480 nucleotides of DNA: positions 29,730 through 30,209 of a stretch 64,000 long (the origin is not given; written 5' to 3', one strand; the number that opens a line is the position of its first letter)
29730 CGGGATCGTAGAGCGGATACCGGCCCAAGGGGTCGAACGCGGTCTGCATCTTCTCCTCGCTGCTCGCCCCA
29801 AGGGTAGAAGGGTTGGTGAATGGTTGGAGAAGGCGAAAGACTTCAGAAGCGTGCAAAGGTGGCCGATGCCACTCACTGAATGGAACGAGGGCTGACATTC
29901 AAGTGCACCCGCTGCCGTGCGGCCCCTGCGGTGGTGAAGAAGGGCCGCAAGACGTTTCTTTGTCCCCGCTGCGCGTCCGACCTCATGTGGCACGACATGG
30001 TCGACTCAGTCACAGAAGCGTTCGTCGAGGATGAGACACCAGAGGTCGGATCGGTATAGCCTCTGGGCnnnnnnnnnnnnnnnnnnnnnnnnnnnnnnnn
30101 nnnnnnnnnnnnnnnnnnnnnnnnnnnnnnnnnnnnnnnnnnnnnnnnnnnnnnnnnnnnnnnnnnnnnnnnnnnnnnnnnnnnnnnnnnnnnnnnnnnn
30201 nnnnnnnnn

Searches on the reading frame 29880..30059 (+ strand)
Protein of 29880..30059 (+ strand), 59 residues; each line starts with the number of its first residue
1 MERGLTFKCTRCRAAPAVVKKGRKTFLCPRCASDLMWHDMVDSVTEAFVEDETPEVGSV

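Call 5: search_protein_families(library=pfam, proteins=[window:29880-30059:+], max_evalue=1)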
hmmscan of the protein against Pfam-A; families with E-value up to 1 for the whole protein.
window:29880-30059:+ (59 aa): 16 families
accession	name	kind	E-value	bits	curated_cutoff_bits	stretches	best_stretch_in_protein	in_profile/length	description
PF06827.20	zf-FPG_IleRS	-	1.9e-06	28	21.3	1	8-32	3-28/30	Zinc finger found in FPG and IleRS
PF03811.18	Zn_ribbon_InsA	-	0.0051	17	26.1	1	6-25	5-23/35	InsA N-terminal domain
PF19134.6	DUF5817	-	0.0052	17.2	31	1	9-35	6-31/57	Domain of unknown function (DUF5817)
PF23547.1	Zn_ribbon_FGT1_1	-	0.015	15.4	27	1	6-34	2-29/35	FORGETTER1 first zinc ribbon domain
PF22191.2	IBR_1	-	0.064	13.6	27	1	7-33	4-29/47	IBR domain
PF25164.1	CoiA_N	-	0.067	13.2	26.3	1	21-35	13-27/50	Competence protein CoiA, N-terminal domain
PF18439.7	zf_UBZ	-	0.08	13.1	25.6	0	25-32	2-9/32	Ubiquitin-Binding Zinc Finger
PF01155.25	HypA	-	0.09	13.2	28.9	1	5-35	69-96/112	Hydrogenase/urease nickel incorporation, metallochaperone, hypA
PF24441.1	DUF7560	-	0.093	12.9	27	1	5-34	4-36/44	Family of unknown function (DUF7560)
PF09723.15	Zn_ribbon_8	-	0.096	13.2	34.4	1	7-34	6-36/41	Zinc ribbon domain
PF18256.6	HscB_4_cys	-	0.16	12.3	26.2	0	5-14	16-25/27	Co-chaperone HscB tetracysteine metal binding motif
PF01396.24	Zn_ribbon_Top1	-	0.17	12.2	32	0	8-26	3-21/39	Topoisomerase DNA binding C4 zinc finger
PF21202.3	SLX1_C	-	0.24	12.2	27.2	1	28-41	52-65/65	Structure-specific endonuclease subunit SLX1, C-terminal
PF23548.1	Zn_ribbon_FGT1_2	-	0.25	11.4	27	0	24-37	19-32/35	FORGETTER1 second zinc ribbon domain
PF25206.1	DUF7836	-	0.33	11.3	26.7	0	15-33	20-38/59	Domain of unknown function (DUF7836)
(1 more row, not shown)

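Call 6: search_protein_families(library=ncbifam, proteins=[window:29880-30059:+], max_evalue=1)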
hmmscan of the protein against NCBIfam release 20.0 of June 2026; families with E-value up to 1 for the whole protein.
window:29880-30059:+ (59 aa): 4 families
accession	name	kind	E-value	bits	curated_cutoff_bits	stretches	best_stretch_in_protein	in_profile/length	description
NF041259.1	mono_DmmA_fam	domain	0.0048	17.2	60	1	7-48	52-93/101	dimethylamine monooxygenase subunit DmmA family protein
NF011481.0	PRK14890.1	equivalog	0.033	14.2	61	1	8-37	11-39/61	putative Zn-ribbon RNA-binding protein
TIGR00320.1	dfx_rbo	equivalog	0.064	13.5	146.9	1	6-49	7-50/125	desulfoferrodoxin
NF047912.1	ECs_2282_CxxC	subfamily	0.064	13.2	37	0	25-38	2-15/60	ECs_2282 family putative zinc-binding protein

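Call 7: find_homologous_proteins(query=window:29880-30059:+, max_evalue=0.01)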
Query window:29880-30059:+ (59 aa): 4 proteins with E <= 0.01 among 4 candidates.
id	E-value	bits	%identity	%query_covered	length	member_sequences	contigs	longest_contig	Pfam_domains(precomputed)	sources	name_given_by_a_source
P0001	2.9e-25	104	84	93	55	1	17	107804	-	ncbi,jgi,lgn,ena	jgi:hypothetical protein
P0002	3.6e-20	88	68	100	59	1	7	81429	-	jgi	jgi:hypothetical protein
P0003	4.4e-17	78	70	90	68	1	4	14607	-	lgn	-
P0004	1.5e-14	70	65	88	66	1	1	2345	-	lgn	-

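Call 11: find_encoding_contigs(protein=P0001, flank=6000, max_places=4)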
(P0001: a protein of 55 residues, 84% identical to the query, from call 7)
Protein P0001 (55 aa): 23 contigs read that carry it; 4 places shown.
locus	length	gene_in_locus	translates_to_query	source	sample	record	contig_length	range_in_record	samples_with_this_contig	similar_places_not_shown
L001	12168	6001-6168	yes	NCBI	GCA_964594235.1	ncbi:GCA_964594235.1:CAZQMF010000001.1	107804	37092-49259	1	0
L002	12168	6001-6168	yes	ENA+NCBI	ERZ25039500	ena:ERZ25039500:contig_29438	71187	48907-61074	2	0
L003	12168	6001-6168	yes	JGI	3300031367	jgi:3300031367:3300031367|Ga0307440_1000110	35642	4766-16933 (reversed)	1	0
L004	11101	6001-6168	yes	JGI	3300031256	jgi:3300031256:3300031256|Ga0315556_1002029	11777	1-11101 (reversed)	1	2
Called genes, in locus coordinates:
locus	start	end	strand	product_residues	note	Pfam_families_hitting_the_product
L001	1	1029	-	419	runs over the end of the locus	PF05977:MFS_3, PF07690:MFS_1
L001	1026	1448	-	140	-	PF01047:MarR, PF12802:MarR_2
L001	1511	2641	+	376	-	PF01855:POR_N, PF17147:PFOR_II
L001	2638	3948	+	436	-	PF02775:TPP_enzyme_C, PF01558:POR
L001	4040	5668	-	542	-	PF07837:FTCD_N, PF02971:FTCD, PF04961:FTCD_C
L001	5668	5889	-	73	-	-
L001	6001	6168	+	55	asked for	-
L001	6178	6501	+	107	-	-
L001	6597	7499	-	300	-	PF00892:EamA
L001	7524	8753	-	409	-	PF05977:MFS_3, PF07690:MFS_1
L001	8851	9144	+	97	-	PF07332:Phage_holin_3_6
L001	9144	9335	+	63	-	-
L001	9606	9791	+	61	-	-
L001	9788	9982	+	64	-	-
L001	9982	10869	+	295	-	PF22082:TtuA_LIM_N, PF01171:ATP_bind_3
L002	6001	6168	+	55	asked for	-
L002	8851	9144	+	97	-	PF07332:Phage_holin_3_6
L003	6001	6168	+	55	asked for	-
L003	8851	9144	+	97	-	PF07332:Phage_holin_3_6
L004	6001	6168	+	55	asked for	-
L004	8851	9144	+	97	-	PF07332:Phage_holin_3_6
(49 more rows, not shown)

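Call 12: find_encoding_contigs(protein=P0002, flank=6000, max_places=3)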
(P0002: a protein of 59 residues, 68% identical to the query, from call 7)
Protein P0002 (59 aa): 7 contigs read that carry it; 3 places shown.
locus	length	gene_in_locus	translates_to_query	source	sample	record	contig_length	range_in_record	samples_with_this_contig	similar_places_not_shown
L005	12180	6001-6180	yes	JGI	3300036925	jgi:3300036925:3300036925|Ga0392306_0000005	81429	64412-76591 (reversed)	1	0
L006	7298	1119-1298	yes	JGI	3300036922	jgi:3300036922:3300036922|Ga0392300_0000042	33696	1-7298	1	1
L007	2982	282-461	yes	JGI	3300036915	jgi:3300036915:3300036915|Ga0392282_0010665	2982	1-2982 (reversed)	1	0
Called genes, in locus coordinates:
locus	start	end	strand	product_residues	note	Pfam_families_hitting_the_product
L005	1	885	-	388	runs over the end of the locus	PF05977:MFS_3, PF07690:MFS_1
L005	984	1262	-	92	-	PF01047:MarR, PF12802:MarR_2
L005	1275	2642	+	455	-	PF01855:POR_N, PF17147:PFOR_II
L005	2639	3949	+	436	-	PF02775:TPP_enzyme_C, PF01558:POR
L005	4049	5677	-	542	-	PF07837:FTCD_N, PF02971:FTCD, PF04961:FTCD_C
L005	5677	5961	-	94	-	-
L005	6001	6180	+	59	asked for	-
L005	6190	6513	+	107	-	-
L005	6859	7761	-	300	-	PF00892:EamA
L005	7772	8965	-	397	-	PF05977:MFS_3, PF07690:MFS_1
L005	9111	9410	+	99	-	PF07332:Phage_holin_3_6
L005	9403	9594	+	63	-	-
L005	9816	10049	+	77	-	-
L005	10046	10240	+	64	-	-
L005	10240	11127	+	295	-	PF22082:TtuA_LIM_N, PF01171:ATP_bind_3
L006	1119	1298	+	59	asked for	-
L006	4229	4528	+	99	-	PF07332:Phage_holin_3_6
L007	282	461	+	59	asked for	-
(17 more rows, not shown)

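Call 16: find_encoding_contigs(protein=P0003, flank=6000, max_places=2)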
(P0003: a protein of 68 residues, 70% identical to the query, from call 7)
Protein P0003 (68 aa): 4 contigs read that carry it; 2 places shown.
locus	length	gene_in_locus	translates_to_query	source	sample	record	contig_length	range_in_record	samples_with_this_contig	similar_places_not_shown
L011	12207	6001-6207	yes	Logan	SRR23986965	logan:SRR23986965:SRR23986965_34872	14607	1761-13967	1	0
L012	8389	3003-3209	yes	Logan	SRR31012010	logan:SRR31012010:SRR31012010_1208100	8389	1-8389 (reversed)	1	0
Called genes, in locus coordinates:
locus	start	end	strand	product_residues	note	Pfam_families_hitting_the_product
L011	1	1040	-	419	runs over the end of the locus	PF05977:MFS_3, PF07690:MFS_1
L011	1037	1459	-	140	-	PF01047:MarR, PF12802:MarR_2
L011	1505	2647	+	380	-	PF01855:POR_N, PF17147:PFOR_II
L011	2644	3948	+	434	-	PF02775:TPP_enzyme_C, PF01558:POR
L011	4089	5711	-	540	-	PF07837:FTCD_N, PF02971:FTCD, PF04961:FTCD_C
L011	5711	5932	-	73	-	-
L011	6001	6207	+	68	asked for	-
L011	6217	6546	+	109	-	-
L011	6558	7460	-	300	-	PF00892:EamA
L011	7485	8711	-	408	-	PF05977:MFS_3, PF07690:MFS_1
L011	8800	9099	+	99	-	PF07332:Phage_holin_3_6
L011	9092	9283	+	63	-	-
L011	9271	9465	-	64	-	-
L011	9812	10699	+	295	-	PF22082:TtuA_LIM_N, PF01171:ATP_bind_3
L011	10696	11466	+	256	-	PF14801:TrmI-like_N, PF01135:PCMT, PF08704:GCD14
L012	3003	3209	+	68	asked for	-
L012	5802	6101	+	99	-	PF07332:Phage_holin_3_6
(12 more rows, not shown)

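Call 17: find_encoding_contigs(protein=P0004, flank=6000, max_places=2)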
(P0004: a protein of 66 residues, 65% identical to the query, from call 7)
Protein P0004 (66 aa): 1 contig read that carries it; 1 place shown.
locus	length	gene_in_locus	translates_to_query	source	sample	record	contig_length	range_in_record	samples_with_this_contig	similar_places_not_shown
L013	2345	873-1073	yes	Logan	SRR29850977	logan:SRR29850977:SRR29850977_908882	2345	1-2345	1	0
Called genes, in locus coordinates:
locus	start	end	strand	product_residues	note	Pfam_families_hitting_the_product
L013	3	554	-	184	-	?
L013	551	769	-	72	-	-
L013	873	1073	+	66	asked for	-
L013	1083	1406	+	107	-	-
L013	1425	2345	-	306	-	?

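Call 39: find_homologous_proteins(query=A5, max_evalue=1)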
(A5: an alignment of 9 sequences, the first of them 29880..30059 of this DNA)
Query A5 (9 sequences) (59 aa, profile of the alignment): 13 proteins with E <= 1 among 173 candidates.
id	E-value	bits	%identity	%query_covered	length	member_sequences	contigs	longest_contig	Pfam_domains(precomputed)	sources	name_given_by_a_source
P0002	1.1e-32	129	68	100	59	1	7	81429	-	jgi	jgi:hypothetical protein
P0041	4.0e-30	121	53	98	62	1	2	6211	-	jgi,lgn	-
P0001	1.7e-29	119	84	93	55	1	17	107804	-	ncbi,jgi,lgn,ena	jgi:hypothetical protein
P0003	2.8e-29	118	70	90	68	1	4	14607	-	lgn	-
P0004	6.3e-28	114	65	88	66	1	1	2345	-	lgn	-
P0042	3.2e-25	105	71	76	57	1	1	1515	-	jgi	jgi:hypothetical protein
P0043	4.5e-23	98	54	88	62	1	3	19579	-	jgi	jgi:hypothetical protein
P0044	2.4e-22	96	71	71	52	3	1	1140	-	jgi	-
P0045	1.3e-20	90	68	75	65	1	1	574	-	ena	-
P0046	2.4e-20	90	61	75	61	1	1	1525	-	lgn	-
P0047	5.6e-20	88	60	73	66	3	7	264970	-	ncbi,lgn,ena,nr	ncbi:hypothetical protein BMS3Abin02_00087 [bacterium BMS3Abin02]|nr:hypothetical protein BMS3Abin02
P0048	1.2e-19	87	63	68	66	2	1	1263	-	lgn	-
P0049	1.2e-17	81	56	73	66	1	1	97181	-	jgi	-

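Call 40: find_encoding_contigs(protein=P0047, flank=6000, max_places=3)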
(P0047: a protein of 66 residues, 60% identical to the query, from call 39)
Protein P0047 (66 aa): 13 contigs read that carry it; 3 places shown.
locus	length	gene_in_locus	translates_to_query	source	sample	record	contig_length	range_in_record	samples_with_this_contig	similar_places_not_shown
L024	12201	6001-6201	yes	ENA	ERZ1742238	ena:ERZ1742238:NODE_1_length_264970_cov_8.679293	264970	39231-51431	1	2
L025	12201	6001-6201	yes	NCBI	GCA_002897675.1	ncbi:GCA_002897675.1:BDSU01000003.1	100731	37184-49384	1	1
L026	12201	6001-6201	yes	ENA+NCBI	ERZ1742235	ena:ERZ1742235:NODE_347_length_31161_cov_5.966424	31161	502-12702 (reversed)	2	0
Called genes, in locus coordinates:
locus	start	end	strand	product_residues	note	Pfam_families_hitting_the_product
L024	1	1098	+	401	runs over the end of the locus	PF00180:Iso_dh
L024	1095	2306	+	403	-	PF06857:ACP, PF03328:HpcH_HpaI, PF15617:C-C_Bond_Lyase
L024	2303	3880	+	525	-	PF04223:CitF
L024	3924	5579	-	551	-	PF07837:FTCD_N, PF02971:FTCD, PF04961:FTCD_C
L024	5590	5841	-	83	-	-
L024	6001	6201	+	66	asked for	-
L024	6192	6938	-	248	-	PF01061:ABC2_membrane, PF12698:ABC2_membrane_3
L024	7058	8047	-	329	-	PF00005:ABC_tran, PF13175:AAA_15 (faint), PF13304:AAA_21 (weak), PF13732:DrrA1-3_C (weak)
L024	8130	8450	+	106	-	-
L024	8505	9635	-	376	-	PF00892:EamA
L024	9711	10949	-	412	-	PF05977:MFS_3, PF07690:MFS_1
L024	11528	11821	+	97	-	PF07332:Phage_holin_3_6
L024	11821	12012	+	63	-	-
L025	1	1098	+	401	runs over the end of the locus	PF00180:Iso_dh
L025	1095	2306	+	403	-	PF06857:ACP, PF03328:HpcH_HpaI, PF15617:C-C_Bond_Lyase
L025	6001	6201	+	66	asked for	-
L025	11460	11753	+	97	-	PF07332:Phage_holin_3_6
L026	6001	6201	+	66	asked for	-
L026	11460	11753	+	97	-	PF07332:Phage_holin_3_6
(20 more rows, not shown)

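Call 42: find_related_loci(query=A6, collection=metagenome_contigs, flank=4000)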
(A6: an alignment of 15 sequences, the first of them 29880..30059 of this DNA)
Query A6 (59 aa) in metagenome_contigs; peptide patterns used: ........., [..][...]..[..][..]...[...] (x = any residue, [..] = any of these).
186 stretches matched a pattern; 12 encode a relative of the query (tblastn E <= 1e-3); 12 distinct loci.
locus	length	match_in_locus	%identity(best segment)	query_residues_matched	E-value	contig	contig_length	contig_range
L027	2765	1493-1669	100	1-59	1e-37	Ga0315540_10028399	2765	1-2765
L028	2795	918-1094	100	1-59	1e-37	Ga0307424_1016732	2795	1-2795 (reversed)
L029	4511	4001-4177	100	1-59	1e-37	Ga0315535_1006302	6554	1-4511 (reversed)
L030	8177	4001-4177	81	1-59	1e-31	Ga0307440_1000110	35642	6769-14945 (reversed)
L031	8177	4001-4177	78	1-59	1e-29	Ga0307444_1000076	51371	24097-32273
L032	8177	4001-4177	78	1-59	1e-29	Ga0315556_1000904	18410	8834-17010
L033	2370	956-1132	68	1-59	7e-26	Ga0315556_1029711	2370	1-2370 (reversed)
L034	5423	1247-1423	68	1-59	7e-26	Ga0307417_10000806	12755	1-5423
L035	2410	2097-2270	53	1-58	1e-20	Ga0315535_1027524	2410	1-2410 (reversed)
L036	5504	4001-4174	53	1-58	1e-20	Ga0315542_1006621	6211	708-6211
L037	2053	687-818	61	4-47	8e-16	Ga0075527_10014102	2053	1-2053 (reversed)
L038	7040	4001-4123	41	2-41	4e-5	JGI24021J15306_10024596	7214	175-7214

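Call 50: search_protein_families(library=padloc, proteins=[window:29880-30059:+], max_evalue=1)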
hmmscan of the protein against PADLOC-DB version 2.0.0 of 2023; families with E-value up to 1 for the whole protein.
window:29880-30059:+ (59 aa): 2 families
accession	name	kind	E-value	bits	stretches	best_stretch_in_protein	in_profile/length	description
PDLC04162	HEC-08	-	0.0018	15.4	1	3-47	240-283/358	-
PDLC03367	MTase_II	-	0.01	12.2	1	8-58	127-181/633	Type II methyltransferase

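Call 51: search_protein_families(library=phrogs, proteins=[window:29880-30059:+], max_evalue=1)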
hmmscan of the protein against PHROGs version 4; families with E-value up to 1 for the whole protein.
window:29880-30059:+ (59 aa): 3 families
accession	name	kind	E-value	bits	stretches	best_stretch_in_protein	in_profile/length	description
phrog_37397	-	unknown function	0.039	14.8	1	8-44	5-45/62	-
phrog_5600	-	unknown function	0.12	13.5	1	8-55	2-49/125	-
phrog_21295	-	unknown function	0.14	12.4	1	8-33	251-277/280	-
